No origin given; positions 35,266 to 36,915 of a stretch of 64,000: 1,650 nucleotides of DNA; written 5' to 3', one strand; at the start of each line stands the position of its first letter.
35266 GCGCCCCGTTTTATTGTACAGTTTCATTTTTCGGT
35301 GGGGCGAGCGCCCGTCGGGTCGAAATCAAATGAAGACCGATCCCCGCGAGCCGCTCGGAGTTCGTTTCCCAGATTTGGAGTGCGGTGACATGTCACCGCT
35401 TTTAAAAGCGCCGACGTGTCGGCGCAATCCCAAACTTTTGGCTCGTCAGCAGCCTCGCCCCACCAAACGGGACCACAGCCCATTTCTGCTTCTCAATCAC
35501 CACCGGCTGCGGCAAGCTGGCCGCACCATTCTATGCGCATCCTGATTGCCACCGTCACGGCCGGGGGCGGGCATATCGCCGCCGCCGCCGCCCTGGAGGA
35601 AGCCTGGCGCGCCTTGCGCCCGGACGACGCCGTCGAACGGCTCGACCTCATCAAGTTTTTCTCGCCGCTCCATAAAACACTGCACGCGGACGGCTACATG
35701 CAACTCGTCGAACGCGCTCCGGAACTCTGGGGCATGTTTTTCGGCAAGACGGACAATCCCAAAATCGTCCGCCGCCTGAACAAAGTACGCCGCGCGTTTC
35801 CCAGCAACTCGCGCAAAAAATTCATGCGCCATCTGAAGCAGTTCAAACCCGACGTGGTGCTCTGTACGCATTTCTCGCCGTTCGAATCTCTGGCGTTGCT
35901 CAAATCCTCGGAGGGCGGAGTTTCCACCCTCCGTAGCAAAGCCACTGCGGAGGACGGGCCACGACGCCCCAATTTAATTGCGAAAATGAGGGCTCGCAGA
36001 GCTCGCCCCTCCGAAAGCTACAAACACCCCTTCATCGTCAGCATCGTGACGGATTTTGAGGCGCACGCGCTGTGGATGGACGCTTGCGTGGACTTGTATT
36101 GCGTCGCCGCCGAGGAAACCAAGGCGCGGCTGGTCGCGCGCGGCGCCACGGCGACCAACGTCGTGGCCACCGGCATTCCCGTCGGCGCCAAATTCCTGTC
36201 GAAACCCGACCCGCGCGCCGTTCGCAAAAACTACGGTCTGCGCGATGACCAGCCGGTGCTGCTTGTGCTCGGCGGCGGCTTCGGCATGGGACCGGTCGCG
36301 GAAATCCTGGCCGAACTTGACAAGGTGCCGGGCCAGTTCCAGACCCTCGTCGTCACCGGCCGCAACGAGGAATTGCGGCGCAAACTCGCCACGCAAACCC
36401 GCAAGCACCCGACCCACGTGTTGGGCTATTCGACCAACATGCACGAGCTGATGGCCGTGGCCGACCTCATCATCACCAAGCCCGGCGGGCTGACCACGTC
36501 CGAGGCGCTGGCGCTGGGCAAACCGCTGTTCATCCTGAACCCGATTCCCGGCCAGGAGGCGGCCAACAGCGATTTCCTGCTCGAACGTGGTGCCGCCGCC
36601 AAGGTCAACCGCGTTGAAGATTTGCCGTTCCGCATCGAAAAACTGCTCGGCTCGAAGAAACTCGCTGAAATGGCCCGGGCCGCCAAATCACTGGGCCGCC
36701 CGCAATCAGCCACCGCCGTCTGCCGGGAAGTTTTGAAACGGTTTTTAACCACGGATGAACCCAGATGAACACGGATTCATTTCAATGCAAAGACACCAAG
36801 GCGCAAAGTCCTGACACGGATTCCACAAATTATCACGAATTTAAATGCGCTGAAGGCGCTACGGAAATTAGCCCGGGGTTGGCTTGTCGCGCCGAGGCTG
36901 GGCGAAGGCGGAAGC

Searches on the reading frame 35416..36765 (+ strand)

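Call 65: search_protein_families(library=pfam, proteins=[window:35416-36765:+], max_evalue=0.00001)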
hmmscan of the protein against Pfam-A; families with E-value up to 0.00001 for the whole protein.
window:35416-36765:+ (450 aa): 4 families
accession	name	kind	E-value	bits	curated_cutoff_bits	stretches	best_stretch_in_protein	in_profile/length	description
PF06925.17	MGDG_synth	-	1.2e-22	81.3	25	2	193-256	105-169/169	Monogalactosyldiacylglycerol (MGDG) synthase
PF04101.22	Glyco_tran_28_C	-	8e-11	42.7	22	1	282-423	2-154/166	Glycosyltransferase family 28 C-terminal domain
PF00534.26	Glycos_transf_1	-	2.5e-08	34.1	26.4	1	270-421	6-166/172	Glycosyl transferases group 1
PF02350.25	Epimerase_2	-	1.1e-06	28.2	30.6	1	221-436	119-343/347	UDP-N-acetylglucosamine 2-epimerase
